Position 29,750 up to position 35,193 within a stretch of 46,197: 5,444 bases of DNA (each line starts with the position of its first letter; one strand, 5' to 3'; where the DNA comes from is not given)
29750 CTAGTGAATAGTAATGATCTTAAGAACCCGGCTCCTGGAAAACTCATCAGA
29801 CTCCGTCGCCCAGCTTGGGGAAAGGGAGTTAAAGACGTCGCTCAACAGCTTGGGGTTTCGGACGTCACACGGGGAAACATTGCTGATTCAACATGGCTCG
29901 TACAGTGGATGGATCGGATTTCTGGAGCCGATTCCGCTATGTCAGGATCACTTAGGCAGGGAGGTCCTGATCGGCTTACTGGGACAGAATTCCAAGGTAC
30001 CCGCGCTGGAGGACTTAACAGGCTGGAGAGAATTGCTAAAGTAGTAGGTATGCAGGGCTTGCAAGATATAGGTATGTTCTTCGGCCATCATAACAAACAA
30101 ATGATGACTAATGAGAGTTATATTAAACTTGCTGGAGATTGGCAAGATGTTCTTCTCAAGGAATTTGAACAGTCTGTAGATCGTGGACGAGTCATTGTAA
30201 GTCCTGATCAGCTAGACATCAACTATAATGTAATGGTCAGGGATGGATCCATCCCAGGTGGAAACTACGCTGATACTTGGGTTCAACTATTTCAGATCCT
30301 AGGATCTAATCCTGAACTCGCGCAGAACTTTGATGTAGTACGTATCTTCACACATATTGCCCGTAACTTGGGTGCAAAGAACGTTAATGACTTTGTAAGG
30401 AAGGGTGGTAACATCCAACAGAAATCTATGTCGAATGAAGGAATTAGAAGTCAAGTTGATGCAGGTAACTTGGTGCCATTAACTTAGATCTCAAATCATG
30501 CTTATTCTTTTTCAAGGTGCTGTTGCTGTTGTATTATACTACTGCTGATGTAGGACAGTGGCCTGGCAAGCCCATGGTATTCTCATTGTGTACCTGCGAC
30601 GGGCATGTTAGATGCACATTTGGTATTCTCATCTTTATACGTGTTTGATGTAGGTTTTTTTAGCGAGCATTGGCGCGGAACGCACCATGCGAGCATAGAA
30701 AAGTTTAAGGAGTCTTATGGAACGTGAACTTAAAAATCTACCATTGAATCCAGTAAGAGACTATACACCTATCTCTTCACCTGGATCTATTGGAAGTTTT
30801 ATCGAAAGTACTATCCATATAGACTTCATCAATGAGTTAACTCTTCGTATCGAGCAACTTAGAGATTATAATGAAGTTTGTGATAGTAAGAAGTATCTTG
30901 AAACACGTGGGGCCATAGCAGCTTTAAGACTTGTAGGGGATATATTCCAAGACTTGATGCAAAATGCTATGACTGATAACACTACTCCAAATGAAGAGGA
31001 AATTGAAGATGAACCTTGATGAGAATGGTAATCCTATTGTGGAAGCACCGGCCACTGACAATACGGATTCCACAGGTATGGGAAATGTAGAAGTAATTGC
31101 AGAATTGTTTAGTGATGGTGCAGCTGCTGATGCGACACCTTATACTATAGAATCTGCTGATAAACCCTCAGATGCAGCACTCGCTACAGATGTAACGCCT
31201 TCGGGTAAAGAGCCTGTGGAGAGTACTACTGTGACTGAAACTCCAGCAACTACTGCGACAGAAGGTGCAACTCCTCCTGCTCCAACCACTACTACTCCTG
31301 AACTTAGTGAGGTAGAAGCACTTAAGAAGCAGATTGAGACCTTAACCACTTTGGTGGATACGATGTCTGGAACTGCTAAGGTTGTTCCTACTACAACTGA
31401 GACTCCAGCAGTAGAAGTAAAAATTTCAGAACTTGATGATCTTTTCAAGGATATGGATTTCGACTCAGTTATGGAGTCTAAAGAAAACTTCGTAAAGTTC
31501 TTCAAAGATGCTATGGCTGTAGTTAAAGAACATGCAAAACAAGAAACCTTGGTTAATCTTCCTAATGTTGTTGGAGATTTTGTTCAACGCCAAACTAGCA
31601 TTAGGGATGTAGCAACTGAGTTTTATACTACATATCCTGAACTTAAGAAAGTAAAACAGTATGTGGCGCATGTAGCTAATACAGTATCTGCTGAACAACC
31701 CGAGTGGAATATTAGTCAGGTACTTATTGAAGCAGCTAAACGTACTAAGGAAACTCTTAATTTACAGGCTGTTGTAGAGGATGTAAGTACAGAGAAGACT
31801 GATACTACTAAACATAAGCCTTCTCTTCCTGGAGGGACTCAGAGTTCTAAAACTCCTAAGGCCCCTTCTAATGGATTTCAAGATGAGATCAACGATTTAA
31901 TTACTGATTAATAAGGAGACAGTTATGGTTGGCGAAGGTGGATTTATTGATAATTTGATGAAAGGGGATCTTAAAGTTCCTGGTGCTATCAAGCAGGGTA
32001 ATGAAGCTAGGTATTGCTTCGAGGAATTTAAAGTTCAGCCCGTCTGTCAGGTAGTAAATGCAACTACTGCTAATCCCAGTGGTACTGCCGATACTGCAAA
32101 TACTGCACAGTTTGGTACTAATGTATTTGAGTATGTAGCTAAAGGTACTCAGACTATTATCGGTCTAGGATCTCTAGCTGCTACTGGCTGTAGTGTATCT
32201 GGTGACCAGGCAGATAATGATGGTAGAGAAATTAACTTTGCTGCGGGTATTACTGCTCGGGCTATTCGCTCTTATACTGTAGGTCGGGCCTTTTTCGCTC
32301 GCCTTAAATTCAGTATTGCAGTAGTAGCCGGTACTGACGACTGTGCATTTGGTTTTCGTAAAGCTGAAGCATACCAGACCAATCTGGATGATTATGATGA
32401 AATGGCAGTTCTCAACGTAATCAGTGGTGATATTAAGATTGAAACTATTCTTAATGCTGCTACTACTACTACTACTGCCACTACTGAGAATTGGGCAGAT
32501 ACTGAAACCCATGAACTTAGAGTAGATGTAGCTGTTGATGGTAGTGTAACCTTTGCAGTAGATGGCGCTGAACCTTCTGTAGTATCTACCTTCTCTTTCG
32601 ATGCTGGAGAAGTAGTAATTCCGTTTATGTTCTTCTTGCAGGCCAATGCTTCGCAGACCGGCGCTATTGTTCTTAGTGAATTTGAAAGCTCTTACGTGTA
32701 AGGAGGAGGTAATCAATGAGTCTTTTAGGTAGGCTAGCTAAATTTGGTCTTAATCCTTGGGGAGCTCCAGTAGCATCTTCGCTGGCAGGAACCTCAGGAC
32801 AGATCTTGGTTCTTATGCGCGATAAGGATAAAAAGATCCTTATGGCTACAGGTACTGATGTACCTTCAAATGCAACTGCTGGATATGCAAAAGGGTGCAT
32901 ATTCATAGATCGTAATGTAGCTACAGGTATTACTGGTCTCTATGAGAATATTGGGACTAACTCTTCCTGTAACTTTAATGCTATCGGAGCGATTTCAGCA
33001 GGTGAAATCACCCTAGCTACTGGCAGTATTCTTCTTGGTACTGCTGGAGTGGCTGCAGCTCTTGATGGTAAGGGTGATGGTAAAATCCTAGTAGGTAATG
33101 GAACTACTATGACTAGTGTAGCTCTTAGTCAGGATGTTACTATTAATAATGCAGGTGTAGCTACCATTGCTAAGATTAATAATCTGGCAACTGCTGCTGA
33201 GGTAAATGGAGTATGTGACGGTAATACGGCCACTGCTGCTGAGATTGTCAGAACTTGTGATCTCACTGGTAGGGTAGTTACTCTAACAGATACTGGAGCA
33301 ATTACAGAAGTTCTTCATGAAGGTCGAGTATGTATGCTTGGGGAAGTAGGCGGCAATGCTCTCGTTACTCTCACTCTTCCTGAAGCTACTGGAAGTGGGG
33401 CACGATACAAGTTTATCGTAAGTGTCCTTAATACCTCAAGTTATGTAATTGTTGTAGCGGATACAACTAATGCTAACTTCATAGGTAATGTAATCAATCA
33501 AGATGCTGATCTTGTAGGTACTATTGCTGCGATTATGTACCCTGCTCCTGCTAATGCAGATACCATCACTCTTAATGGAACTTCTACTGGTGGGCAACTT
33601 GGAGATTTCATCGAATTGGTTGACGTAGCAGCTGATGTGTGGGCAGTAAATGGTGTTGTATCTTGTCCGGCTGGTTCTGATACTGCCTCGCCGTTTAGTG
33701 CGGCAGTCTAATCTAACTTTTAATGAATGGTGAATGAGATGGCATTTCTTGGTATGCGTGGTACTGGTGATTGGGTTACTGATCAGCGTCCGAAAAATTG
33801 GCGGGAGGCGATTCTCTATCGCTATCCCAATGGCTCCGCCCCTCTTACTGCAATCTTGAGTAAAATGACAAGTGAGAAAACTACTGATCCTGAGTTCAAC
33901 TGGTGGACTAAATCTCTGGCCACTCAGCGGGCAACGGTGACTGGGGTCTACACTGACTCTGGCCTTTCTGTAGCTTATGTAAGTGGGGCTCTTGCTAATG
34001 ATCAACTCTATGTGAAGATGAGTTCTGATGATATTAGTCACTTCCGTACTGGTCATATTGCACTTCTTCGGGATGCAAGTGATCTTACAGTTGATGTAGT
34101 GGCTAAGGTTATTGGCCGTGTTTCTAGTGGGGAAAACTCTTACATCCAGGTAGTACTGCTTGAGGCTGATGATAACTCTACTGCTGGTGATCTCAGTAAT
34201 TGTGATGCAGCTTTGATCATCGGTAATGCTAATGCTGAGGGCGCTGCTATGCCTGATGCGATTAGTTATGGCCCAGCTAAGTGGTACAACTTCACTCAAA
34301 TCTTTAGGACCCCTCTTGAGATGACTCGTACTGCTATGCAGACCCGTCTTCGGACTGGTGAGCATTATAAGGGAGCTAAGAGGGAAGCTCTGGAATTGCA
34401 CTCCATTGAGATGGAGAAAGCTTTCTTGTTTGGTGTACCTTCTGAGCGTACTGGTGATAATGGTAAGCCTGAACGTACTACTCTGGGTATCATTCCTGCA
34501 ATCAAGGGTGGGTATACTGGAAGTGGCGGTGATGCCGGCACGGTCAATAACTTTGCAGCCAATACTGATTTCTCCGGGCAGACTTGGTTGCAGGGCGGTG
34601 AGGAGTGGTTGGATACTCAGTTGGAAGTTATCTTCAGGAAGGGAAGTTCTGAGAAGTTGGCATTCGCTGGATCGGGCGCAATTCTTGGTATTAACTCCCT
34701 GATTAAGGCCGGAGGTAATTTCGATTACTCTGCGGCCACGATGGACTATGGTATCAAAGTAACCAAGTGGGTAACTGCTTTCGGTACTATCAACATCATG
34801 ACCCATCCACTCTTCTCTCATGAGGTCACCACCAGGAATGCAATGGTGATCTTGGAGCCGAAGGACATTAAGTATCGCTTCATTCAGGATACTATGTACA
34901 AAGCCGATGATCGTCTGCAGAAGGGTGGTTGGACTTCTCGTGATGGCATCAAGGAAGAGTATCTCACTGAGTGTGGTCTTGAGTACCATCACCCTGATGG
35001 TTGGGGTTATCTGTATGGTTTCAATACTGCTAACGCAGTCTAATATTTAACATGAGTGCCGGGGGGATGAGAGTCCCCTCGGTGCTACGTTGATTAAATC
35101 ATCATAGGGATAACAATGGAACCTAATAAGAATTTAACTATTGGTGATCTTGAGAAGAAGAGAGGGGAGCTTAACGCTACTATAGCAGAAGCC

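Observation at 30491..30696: Noncoding element B between portal and scaffold region, paralog of element A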

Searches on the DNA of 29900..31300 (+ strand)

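Call 9: search_dna_similar(query=window:29900-31300:+, collection=phages, mode=distant, max_rows=40)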
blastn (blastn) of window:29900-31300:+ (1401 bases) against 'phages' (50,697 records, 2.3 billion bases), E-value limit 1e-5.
No match.

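Call 15: search_rna_families(source=window, start=30400, end=30800, threshold=evalue, max_evalue=10, show_alignments=3)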
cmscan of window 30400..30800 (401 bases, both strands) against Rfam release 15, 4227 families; matches with E-value up to 10: 2.
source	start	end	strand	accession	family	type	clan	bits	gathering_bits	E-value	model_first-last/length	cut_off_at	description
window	30695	30789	-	RF01288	snoR31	Gene; snRNA; snoRNA; CD-box;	-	19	44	1.6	1-93/93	no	Small nucleolar RNA snoR31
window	30607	30661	+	RF00078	MicA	Gene; sRNA;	-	18.4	41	2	1-75/75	no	MicA sRNA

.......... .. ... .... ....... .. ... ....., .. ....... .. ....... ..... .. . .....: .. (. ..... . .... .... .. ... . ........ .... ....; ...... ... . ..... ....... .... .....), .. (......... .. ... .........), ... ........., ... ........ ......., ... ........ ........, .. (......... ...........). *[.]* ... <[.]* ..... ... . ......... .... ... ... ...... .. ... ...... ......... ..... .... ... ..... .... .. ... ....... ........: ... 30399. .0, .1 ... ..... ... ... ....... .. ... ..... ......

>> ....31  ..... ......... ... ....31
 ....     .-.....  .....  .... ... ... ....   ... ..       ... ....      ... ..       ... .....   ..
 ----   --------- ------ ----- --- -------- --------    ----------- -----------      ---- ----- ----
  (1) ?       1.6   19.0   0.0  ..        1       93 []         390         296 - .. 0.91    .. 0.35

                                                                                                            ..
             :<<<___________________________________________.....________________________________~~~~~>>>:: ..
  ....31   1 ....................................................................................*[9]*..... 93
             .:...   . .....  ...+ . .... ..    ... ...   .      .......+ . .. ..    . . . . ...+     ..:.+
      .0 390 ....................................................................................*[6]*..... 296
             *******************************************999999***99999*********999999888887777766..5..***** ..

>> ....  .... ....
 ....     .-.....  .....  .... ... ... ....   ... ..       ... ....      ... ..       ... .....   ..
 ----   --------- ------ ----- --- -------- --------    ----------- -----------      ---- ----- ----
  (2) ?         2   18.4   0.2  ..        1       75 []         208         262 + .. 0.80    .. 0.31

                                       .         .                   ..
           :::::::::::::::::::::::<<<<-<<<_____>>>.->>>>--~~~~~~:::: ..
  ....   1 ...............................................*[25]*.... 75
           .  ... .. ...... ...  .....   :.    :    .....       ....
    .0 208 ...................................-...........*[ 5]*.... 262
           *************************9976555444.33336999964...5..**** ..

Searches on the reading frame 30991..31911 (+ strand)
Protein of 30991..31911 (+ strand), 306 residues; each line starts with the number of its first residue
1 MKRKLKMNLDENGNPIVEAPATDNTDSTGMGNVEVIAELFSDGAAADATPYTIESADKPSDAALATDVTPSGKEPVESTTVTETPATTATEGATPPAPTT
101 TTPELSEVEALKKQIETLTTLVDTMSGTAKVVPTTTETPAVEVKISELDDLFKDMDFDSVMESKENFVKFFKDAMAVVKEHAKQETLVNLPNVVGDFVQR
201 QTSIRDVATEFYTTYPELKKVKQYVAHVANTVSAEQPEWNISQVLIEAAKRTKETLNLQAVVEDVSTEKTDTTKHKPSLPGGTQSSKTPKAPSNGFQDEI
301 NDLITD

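Call 11: search_protein_families(library=phrogs, proteins=[window:30991-31911:+], max_evalue=0.001)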
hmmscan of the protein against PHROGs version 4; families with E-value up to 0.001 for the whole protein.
window:30991-31911:+ (306 aa): 0 families

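Call 12: search_protein_families(library=pfam, proteins=[window:30991-31911:+], max_evalue=0.01)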
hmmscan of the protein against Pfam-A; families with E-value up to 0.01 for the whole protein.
window:30991-31911:+ (306 aa): 1 family
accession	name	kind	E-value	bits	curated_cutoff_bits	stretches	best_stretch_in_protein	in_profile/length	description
PF25594.1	GldB_lipo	-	0.0035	17.4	27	1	138-245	10-114/309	Gliding motility protein GldB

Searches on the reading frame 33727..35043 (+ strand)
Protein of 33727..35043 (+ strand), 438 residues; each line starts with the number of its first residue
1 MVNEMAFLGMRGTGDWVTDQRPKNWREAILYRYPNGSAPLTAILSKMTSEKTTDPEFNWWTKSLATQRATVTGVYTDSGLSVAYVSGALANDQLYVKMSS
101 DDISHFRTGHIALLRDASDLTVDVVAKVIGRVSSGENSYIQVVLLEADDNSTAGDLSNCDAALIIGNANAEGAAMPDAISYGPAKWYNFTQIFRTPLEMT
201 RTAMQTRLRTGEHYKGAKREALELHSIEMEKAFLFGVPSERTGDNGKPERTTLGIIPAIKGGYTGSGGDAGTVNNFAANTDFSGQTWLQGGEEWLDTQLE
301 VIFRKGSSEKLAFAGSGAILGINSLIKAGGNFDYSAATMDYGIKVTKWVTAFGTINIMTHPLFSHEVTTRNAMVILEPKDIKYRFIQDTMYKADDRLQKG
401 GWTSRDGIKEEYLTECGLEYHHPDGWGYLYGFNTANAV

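Call 11: search_protein_families(library=phrogs, proteins=[window:33727-35043:+], max_evalue=0.001)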
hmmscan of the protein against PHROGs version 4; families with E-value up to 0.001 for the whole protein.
window:33727-35043:+ (438 aa): 1 family
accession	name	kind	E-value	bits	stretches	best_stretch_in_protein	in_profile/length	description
phrog_1328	-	head and packaging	7.1e-34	118.9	1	5-437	3-311/583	major head protein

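Call 12: search_protein_families(library=pfam, proteins=[window:33727-35043:+], max_evalue=0.01)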
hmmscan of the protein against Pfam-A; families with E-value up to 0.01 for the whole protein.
window:33727-35043:+ (438 aa): 1 family
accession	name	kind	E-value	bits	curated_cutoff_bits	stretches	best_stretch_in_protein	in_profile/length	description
PF17236.8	SU10_MCP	-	8.4e-34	117.8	24.1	1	39-429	27-288/292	SU10 major capsid protein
